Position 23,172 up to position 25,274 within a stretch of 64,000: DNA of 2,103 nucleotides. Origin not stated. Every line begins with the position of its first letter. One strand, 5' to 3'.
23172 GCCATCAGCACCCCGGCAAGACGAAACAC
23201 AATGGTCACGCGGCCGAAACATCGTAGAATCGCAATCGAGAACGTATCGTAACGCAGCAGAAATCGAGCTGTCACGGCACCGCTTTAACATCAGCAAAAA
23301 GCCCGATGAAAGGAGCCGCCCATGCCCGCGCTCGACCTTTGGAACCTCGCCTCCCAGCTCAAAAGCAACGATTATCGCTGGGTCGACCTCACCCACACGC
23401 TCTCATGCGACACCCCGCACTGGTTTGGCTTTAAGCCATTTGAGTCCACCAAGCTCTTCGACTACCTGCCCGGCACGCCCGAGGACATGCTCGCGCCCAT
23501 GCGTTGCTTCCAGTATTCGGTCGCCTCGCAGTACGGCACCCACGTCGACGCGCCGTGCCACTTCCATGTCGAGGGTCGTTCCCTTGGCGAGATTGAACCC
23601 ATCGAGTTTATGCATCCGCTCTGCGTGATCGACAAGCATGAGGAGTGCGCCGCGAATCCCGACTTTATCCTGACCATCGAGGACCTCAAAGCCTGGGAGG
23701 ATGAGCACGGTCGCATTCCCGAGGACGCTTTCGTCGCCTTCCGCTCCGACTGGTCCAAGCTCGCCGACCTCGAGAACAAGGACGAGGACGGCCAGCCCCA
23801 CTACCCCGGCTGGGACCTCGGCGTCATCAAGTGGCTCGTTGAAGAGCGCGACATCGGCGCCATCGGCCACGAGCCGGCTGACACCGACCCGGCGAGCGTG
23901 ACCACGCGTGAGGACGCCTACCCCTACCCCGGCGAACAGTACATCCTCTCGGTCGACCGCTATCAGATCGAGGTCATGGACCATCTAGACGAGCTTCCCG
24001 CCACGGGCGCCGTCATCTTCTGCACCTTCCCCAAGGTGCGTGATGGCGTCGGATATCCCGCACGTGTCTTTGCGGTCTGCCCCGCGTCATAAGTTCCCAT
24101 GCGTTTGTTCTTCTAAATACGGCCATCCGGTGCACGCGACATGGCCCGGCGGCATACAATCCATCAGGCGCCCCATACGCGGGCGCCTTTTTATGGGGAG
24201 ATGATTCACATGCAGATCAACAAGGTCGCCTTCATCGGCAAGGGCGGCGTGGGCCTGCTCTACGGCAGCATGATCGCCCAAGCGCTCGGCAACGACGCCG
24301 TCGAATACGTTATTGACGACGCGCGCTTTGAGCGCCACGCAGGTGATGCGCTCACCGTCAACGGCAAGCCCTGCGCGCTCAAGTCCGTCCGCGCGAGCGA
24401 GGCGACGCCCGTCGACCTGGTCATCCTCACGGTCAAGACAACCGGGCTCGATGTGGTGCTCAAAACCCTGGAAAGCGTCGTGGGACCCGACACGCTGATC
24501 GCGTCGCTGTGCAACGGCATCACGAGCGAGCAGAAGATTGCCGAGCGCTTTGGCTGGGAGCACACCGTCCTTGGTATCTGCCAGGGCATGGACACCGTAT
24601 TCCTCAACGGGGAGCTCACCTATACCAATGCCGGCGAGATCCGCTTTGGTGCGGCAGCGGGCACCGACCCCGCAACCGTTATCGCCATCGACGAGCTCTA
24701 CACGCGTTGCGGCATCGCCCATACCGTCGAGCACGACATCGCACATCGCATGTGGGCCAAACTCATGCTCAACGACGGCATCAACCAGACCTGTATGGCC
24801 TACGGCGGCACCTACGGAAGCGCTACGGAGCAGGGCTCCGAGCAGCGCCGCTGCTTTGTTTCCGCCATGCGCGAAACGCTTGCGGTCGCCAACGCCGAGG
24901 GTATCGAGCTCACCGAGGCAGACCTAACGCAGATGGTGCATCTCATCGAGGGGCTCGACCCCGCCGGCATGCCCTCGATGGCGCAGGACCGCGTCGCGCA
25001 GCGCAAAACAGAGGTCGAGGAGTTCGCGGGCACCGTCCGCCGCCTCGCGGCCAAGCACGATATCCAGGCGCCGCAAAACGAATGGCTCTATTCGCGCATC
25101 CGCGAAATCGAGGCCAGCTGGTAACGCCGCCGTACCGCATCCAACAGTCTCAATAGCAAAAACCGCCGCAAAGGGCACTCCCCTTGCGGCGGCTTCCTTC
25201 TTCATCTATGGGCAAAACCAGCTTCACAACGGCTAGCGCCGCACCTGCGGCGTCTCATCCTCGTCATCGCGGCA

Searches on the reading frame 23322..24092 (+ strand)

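Call 18: search_protein_families(library=pfam, proteins=[window:23322-24092:+])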
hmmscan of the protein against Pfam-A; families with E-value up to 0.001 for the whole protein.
window:23322-24092:+ (256 aa): 1 family
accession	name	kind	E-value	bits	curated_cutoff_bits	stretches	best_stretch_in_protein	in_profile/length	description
PF04199.19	Cyclase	-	3.2e-36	125.1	23.1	1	21-190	1-142/142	Putative cyclase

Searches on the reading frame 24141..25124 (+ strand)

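Call 18: search_protein_families(library=pfam, proteins=[window:24141-25124:+])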
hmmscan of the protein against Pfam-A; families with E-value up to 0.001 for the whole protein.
window:24141-25124:+ (327 aa): 2 families
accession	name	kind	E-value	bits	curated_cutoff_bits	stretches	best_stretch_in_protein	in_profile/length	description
PF08546.17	ApbA_C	-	2.3e-26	93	22.7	1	199-324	1-125/125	Ketopantoate reductase PanE/ApbA C terminal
PF02558.23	ApbA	-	2.5e-19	69.8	22.2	1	29-172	1-148/150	Ketopantoate reductase PanE/ApbA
